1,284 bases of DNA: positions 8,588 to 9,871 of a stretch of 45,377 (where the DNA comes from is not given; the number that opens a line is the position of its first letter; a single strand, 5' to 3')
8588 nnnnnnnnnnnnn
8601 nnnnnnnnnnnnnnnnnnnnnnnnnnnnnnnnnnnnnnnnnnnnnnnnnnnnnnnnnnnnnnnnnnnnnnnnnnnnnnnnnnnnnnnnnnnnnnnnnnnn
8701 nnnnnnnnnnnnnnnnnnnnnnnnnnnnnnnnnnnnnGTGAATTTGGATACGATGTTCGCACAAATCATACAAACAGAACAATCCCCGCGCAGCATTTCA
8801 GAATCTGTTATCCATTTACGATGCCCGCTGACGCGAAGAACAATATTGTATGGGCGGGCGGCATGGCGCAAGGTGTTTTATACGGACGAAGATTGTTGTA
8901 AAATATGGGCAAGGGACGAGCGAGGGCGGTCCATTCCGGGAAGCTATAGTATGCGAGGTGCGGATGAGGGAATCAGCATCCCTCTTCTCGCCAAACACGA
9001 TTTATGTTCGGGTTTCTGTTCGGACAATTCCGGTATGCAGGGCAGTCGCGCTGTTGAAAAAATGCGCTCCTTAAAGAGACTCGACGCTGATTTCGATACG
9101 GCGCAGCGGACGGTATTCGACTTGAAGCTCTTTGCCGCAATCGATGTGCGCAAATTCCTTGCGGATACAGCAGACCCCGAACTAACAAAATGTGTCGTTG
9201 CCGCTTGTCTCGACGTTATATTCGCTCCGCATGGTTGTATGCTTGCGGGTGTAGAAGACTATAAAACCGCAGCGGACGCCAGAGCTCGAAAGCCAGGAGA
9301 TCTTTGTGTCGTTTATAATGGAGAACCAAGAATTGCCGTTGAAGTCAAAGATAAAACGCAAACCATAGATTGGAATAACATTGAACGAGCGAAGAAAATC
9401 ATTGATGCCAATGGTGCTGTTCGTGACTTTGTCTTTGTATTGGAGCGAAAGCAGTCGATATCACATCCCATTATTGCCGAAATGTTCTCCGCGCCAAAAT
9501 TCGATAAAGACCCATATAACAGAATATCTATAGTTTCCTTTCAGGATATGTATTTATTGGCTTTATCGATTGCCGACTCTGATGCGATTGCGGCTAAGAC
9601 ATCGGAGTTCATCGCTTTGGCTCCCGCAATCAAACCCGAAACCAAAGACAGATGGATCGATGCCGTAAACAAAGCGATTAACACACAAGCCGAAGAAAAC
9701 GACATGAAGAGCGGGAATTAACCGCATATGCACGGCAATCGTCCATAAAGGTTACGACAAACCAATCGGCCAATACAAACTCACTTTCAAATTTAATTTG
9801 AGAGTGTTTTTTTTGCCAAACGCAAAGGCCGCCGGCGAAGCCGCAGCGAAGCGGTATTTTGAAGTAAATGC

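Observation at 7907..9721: Catalytically degenerate, frame-broken C5-methyltransferase-like gene reading in frame into an intact-looking PD-(D/E)xK nuclease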

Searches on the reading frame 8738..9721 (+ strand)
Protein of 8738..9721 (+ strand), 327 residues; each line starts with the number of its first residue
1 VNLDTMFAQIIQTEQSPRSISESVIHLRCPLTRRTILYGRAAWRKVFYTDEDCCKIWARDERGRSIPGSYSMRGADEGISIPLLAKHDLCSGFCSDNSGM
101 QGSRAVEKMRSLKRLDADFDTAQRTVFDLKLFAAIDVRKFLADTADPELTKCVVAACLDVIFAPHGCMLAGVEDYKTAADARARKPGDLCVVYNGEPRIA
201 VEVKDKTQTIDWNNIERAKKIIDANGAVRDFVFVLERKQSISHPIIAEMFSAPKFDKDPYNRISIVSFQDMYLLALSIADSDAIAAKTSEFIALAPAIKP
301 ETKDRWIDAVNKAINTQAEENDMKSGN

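Call 5: search_protein_families(library=pfam, proteins=[window:8738-9721:+], max_evalue=1)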
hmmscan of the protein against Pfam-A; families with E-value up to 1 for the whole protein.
window:8738-9721:+ (327 aa): 2 families
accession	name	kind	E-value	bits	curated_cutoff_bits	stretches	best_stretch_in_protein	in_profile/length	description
PF09566.16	RE_SacI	-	0.079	13.3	19.3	1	145-233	192-274/276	SacI restriction endonuclease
PF13741.12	MRP-S25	-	0.21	11.6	25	1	196-241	114-160/230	Mitochondrial ribosomal protein S25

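Call 6: search_protein_families(library=ncbifam, proteins=[window:8738-9721:+], max_evalue=1)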
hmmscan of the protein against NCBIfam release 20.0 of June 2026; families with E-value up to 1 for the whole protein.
window:8738-9721:+ (327 aa): 0 families

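Call 7: search_protein_families(library=padloc, proteins=[window:8738-9721:+], max_evalue=1)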
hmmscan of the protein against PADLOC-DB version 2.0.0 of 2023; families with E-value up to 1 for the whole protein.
window:8738-9721:+ (327 aa): 0 families

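Call 8: search_solved_structures(query=window:8738-9721:+, max_evalue=10)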
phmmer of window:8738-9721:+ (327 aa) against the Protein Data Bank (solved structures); distinct sequences matched with E-value up to 10: 2.
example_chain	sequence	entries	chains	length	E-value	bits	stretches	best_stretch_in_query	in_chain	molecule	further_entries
9me4_L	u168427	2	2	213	0.91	11.9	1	12-117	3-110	mAb475 Light Chain Fragment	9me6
6m4c_A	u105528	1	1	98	1.6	11.1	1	47-74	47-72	C. albicans actin interacting protein Aip5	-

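Call 10: find_homologous_proteins(query=window:8738-9721:+, max_evalue=0.001)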
Query window:8738-9721:+ (327 aa): 163 proteins with E <= 0.001 among 1784 candidates; the best 120 are listed.
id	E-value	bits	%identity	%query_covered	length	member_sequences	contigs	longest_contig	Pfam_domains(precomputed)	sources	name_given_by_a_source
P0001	1.5e-164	565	100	78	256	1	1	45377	PF09566.18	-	-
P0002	4.0e-129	448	61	83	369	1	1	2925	PF09566.18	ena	-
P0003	1.3e-128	447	63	83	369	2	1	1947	PF09566.18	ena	-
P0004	2.0e-127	443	61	83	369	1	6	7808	PF09566.18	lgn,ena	-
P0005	1.3e-124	434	62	83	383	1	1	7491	PF09566.18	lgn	-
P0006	1.1e-123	431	62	82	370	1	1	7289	PF09566.18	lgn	-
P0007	1.9e-123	430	61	83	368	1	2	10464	PF09566.18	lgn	-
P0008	2.9e-122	426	59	82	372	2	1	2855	PF09566.18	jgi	-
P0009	8.3e-120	418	60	84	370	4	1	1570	PF09566.18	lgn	-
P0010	2.0e-116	407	57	83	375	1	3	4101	PF09566.18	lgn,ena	-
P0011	6.2e-116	405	55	86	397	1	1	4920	PF09566.18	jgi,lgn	jgi:hypothetical protein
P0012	5.0e-115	402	55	83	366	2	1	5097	PF09566.18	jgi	-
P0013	1.4e-114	401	56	83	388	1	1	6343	PF09566.18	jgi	jgi:hypothetical protein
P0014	3.7e-109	383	54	84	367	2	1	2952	PF09566.18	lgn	-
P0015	2.8e-106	373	51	84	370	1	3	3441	PF09566.18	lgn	-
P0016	9.5e-102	358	52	83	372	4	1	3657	PF09566.18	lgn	-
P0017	1.7e-101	358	53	84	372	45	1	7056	PF09566.18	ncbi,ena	-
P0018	5.6e-101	356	53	83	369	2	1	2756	PF09566.18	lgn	-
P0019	9.5e-100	352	52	82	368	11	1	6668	PF09566.18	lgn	-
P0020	3.5e-99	350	52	82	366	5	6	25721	PF09566.18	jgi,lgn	jgi:hypothetical protein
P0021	3.8e-99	350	53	83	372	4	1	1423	PF09566.18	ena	-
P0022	8.9e-99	349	48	93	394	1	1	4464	PF09566.18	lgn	-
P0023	9.8e-99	349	53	82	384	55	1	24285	PF09566.18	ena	-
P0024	1.6e-98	348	52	83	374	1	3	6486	PF09566.18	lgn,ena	-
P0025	5.8e-98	346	50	83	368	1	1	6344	PF09566.18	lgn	-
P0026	6.1e-98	346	51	83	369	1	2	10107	PF09566.18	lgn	-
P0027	8.6e-98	345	52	83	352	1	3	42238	PF09566.18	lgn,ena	-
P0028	1.4e-97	345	51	82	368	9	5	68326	PF09566.18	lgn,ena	-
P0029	1.6e-97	345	51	83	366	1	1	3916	PF09566.18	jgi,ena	-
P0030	2.4e-97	344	52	84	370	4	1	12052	PF09566.18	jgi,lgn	jgi:hypothetical protein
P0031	3.4e-97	343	51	82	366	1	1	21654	PF09566.18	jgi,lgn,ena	-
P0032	6.4e-97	343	51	84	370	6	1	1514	PF09566.18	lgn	-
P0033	7.2e-97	342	52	82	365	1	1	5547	PF09566.18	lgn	-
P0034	1.2e-96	342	51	82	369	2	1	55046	PF09566.18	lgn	-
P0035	1.2e-96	342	52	82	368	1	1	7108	PF09566.18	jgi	-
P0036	1.6e-96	341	50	83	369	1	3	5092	PF09566.18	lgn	-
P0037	1.8e-96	341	51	83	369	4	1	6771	PF09566.18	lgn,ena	-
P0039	5.2e-96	340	49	82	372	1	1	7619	PF09566.18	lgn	-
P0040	6.1e-96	339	51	82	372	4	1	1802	PF09566.18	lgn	-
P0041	6.7e-96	339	50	84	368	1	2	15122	PF09566.18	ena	-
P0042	9.5e-96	339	50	83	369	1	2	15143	PF09566.18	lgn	-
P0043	1.4e-95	338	52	82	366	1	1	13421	PF09566.18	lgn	-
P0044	1.5e-95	338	50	82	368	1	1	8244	PF09566.18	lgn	-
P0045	1.7e-95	338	51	83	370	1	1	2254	PF09566.18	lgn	-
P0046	4.4e-95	337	51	82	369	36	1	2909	PF09566.18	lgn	-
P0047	1.0e-94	335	50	82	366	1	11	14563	PF09566.18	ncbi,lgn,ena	-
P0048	4.0e-94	333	51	82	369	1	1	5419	PF09566.18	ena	-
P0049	1.1e-93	332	52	83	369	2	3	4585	PF09566.18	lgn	-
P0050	1.2e-93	332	51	83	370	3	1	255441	PF09566.18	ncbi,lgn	-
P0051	1.4e-93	332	49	83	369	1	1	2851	PF09566.18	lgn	-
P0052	2.2e-93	331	50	80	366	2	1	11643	PF09566.18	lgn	-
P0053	2.4e-93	331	49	83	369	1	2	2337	PF09566.18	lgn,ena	-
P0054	2.8e-93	331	48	83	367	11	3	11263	PF09566.18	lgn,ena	-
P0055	3.0e-93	330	49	84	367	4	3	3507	PF09566.18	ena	-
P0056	4.2e-93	330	48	84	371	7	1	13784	PF09566.18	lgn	-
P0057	5.4e-93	330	50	83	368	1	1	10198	PF09566.18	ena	-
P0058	5.6e-93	330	51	84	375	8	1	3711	PF09566.18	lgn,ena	-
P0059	7.9e-93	329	50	84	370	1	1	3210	PF09566.18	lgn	-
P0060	9.8e-93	329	50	84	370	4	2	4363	PF09566.18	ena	-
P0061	1.1e-92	329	49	84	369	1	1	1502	PF09566.18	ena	-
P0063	3.4e-92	327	49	83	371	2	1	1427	PF09566.18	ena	-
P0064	3.6e-92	327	50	83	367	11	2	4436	PF09566.18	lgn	-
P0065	3.8e-92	327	49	83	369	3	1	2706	PF09566.18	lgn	-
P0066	5.7e-92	326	47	83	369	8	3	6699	PF09566.18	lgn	-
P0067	8.9e-92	326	49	83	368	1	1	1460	PF09566.18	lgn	-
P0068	1.2e-91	325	50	83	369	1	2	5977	PF09566.18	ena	-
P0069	2.1e-91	324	51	83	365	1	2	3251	PF09566.18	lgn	-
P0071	4.6e-91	323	46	82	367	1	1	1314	PF09566.18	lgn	-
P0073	6.4e-91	323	49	83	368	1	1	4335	PF09566.18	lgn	-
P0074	7.9e-91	323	48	83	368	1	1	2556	PF09566.18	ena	-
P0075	9.0e-91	322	47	83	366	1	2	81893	PF09566.18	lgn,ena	-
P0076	2.0e-90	321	50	83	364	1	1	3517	PF09566.18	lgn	-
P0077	2.1e-90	321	48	84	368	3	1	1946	PF09566.18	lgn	-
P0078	2.5e-90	321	49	82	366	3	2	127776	PF09566.18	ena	-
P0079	2.9e-90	321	48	82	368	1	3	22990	PF09566.18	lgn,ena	-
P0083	1.5e-89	318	48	83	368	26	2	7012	PF09566.18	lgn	-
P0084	4.3e-89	317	46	83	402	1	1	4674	PF09566.18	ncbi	-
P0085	7.2e-89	316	48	83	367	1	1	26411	PF09566.18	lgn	-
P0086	1.1e-88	315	48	83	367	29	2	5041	PF09566.18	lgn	-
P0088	1.3e-88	315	48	84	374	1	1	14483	PF09566.18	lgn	-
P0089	1.4e-88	315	46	82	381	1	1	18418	PF09566.18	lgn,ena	-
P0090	1.6e-88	315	46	82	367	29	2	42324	PF09566.18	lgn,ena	-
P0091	2.9e-88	314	48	83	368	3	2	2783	PF09566.18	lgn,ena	-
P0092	6.4e-88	313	46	85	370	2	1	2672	PF09566.18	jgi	-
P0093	8.6e-88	313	48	83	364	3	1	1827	PF09566.18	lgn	-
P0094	1.4e-87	312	50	83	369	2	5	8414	PF09566.18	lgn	-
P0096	2.4e-87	311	49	83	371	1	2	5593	PF09566.18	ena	-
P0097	1.3e-86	309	46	82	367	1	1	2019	PF09566.18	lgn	-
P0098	1.5e-86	309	48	83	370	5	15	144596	PF09566.18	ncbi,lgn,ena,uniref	ncbi:restriction endonuclease, SacI family [Slackia sp.]|uniref:restriction endonuclease, SacI famil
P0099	1.5e-86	309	47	83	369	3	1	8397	PF09566.18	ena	-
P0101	2.9e-86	308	47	84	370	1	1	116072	PF09566.18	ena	-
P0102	4.9e-86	307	48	83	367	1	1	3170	PF09566.18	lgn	-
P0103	1.2e-85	306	50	83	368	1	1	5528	PF09566.18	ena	-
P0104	1.6e-85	305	47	82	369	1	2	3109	PF09566.18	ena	-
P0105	5.5e-85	303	52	72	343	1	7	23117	PF09566.18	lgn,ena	-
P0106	9.8e-85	303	46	82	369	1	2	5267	PF09566.18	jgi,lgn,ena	jgi:hypothetical protein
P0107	1.1e-84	302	46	85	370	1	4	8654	PF09566.18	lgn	-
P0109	2.1e-84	301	44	82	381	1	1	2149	PF09566.18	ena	-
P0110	2.5e-84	301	44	82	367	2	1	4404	PF09566.18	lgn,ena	-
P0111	2.6e-84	301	47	83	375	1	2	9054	PF09566.18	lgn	-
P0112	5.2e-84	300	45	82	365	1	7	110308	PF09566.18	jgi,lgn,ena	-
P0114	3.4e-83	298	46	84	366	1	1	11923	PF09566.18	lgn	-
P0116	4.4e-79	284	45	82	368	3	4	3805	PF09566.18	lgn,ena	-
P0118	4.2e-78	281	46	83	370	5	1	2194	PF09566.18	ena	-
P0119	6.6e-77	277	43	78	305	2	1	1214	PF09566.18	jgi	jgi:hypothetical protein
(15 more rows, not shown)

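Call 13: find_encoding_contigs(protein=P0007, flank=5000, max_places=3)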
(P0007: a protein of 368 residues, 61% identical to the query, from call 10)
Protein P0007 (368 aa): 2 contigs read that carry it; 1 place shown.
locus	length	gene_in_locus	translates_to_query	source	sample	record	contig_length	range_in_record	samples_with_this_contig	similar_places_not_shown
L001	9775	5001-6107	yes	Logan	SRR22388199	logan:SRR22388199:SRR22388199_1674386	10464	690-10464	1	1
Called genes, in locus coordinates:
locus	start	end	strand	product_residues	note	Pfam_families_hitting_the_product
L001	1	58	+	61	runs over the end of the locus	-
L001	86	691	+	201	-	-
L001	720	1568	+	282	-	-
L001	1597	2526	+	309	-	PF14088:DUF4268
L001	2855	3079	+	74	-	PF13443:HTH_26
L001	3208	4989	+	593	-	PF00145:DNA_methylase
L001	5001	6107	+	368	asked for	PF09566:RE_SacI_N (weak)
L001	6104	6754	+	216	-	PF00730:HhH-GPD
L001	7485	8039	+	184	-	PF08937:ThsB_TIR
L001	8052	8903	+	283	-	PF20016:ThsA_Macro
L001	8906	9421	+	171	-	PF08937:ThsB_TIR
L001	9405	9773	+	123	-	?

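Call 14: find_encoding_contigs(protein=P0004, flank=5000, max_places=4)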
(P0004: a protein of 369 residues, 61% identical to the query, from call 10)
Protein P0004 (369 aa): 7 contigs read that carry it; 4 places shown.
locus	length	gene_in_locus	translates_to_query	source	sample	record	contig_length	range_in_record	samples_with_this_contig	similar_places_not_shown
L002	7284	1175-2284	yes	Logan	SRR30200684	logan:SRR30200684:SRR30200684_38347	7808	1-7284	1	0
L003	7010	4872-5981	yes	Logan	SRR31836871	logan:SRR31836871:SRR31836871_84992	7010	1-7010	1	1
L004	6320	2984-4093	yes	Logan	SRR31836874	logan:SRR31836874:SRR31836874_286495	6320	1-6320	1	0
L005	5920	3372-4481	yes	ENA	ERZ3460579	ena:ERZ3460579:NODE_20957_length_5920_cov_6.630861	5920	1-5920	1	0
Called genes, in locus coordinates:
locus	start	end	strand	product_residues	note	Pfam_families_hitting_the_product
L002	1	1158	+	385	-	?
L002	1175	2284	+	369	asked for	PF09566:RE_SacI_N (weak)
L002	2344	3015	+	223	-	PF00730:HhH-GPD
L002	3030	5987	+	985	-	PF03235:GmrSD_N, PF07510:GmrSD_C, PF14088:DUF4268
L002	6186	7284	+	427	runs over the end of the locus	PF01548:DEDD_Tnp_IS110, PF02371:Transposase_20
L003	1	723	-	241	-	?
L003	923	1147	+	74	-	PF13443:HTH_26, PF01381:HTH_3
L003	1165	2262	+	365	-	-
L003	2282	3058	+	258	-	PF04055:Radical_SAM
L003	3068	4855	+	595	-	PF00145:DNA_methylase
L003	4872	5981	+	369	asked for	PF09566:RE_SacI_N (weak)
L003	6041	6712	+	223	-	PF00730:HhH-GPD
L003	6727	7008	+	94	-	?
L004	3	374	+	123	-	?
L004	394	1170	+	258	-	PF04055:Radical_SAM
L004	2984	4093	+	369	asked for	PF09566:RE_SacI_N (weak)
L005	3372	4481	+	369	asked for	PF09566:RE_SacI_N (weak)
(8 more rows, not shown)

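Call 20: search_protein_families(library=pfam, proteins=[L003:3068-4855:+, L003:4872-5981:+, L003:6041-6712:+], max_evalue=0.01)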
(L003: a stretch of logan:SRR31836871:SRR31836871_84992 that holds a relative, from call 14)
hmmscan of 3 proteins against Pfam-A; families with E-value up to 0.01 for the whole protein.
L003:3068-4855:+ (595 aa): 1 family
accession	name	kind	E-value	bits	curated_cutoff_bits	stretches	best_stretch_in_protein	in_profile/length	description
PF00145.23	DNA_methylase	-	2.8e-72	244.3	22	1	9-337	3-320/324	C-5 cytosine-specific DNA methylase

L003:4872-5981:+ (369 aa): 0 families

L003:6041-6712:+ (223 aa): 1 family
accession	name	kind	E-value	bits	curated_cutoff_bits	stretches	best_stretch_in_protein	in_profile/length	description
PF00730.31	HhH-GPD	-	6.6e-10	39.7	26.2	1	52-185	3-99/108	HhH-GPD superfamily base excision DNA repair protein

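Call 30: find_related_loci(query=A1, collection=genome_contigs, flank=4000)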
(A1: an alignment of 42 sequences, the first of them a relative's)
Query A1 (369 aa) in genome_contigs; peptide patterns used: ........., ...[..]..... (x = any residue, [..] = any of these).
26 stretches matched a pattern; 15 encode a relative of the query (tblastn E <= 1e-3); 15 distinct loci.
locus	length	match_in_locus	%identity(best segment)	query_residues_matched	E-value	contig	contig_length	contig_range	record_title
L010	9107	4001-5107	69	1-369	3e-180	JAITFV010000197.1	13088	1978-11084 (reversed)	MAG: Oscillospiraceae bacterium isolate Pal332_bin19 k119_1355498, whole genome shotgun sequence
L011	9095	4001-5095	57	5-369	3e-143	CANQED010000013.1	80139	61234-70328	MAG: uncultured Ruminiclostridium sp. isolate Lapin-002__bin51 genome assembly, contig: Lapin-002__NODE_359_length_80139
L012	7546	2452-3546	57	5-369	4e-143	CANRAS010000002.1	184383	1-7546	MAG: uncultured Clostridia bacterium isolate Lapin-016__bin58 genome assembly, contig: Lapin-016__NODE_40_length_184383_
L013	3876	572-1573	62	30-363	4e-147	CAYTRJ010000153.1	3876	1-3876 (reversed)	MAG TPA_asm: uncultured Faecalimonas sp. isolate SRP225648_co1_151 genome assembly, contig: NODE_60066_length_3876_cov_4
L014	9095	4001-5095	57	2-366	2e-142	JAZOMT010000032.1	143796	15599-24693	MAG: Faecousia sp. isolate T1900045645_YK20190339.MAGScoT_cleanbin_000014 SGB_8159_k141_459725, whole genome shotgun seq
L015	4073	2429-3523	57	5-369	9e-146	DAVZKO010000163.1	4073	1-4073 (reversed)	MAG TPA_asm: Schaedlerella sp. isolate gSpreadC_ID_115 NODE_4166_length_4073_cov_9.668492, whole genome shotgun sequence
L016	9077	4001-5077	59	6-363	4e-142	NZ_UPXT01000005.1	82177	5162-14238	Uncultured Acidaminococcus sp. isolate UMGS3, whole genome shotgun sequence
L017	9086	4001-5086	58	5-366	5e-142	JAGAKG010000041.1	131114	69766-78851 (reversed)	MAG: Clostridia bacterium isolate RGIG8519 Water_deer_Cecum-2__c335599, whole genome shotgun sequence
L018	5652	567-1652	58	5-366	4e-142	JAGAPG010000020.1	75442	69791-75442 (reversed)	MAG: Clostridia bacterium isolate RGIG8649 Water_deer_Cecum.Co__c812649, whole genome shotgun sequence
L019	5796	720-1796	58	6-363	4e-140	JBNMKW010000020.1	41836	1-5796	MAG: Megasphaera sp. isolate CM_BacMeg1398.33 k141_207878_length_41836_cov_14.2828, whole genome shotgun sequence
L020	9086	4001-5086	50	5-366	1e-112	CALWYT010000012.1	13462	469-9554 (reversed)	MAG: uncultured Oscillospiraceae bacterium isolate E37__bin91 genome assembly, contig: E37__k127_433241, whole genome sh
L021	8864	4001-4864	57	77-364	3e-108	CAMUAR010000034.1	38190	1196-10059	MAG TPA_asm: uncultured Lachnospiraceae bacterium isolate SRR14038237_bin.83_metawrap_v1.3_MAG genome assembly, contig:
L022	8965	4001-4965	56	5-369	6e-103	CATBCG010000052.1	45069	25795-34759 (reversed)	MAG: uncultured Lachnospiraceae bacterium isolate extra-SRR8291361.53_1677802542 genome assembly, contig: k141_185364, w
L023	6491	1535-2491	33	24-341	6e-53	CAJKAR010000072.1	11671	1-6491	MAG TPA_asm: uncultured Lentisphaeria bacterium isolate ERR1190684-bin.24 genome assembly, contig: NODE_3071_length_1167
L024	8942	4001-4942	37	3-306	3e-63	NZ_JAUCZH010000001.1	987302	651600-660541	MAG: Tabrizicola sp. isolate CZS48M_Bin3_fgap_30860_1 Contig1Corrected, whole genome shotgun sequence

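Call 48: search_protein_families(library=pfam, alignment_id=A1, max_evalue=0.01)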
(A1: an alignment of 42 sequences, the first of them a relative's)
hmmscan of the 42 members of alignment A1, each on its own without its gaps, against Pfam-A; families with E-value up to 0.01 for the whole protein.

A. member 1, P0002 (369 aa): 0 families

B. families by the number of members that match (of 42 scanned): 2 families
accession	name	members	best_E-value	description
PF09566.16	RE_SacI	22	1.6e-05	SacI restriction endonuclease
PF19595.4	DUF6100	1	0.0069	Family of unknown function (DUF6100)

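Call 49: search_dna_similar(query=P0002, collection=plasmids, mode=protein, max_rows=10)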
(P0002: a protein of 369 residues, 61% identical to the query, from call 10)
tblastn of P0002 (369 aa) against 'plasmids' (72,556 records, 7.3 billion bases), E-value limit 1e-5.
No match.

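Call 52: predict_structure(alignment_id=A1)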
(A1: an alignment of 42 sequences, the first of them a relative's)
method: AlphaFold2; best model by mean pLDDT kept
length: 369 residues; sequences in the alignment: 42
mean_pLDDT: 86.9   pTM: 0.83
mean pLDDT of the five models: 86.9, 85.7, 85.6, 84.7, 84.7
residues with pLDDT >= 90: 223; 70-90: 95; 50-70: 48; < 50: 3
segments of 3 or more residues with pLDDT < 50: none
pLDDT, mean of each block of 10 residues (from residue 1): 85 96 97 89 83 92 70 74 82 92 75 68 57 68 87 95 97 93 87 94 94 97 92 56 92 95 89 93 95 87 89 93 96 95 95 89 87
secondary structure, 60 per line:
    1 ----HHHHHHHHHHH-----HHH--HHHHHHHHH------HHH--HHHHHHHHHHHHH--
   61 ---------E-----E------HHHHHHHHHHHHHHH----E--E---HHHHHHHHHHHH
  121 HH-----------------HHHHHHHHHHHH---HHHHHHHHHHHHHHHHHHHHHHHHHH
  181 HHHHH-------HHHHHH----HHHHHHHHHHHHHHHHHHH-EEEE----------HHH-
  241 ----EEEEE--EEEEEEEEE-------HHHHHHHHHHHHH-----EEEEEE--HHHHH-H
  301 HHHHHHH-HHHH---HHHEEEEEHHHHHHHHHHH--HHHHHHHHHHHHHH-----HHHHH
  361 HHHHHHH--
elements in order: H5-15 H26-34 H46-58 H83-97 H109-122 H140-151 H155-185 H193-198 H203-221 E223-226 E245-249 E252-260 H268-280 E286-291 H294-298 H300-307 H309-312 E319-323 H324-334 H337-350 H356-367
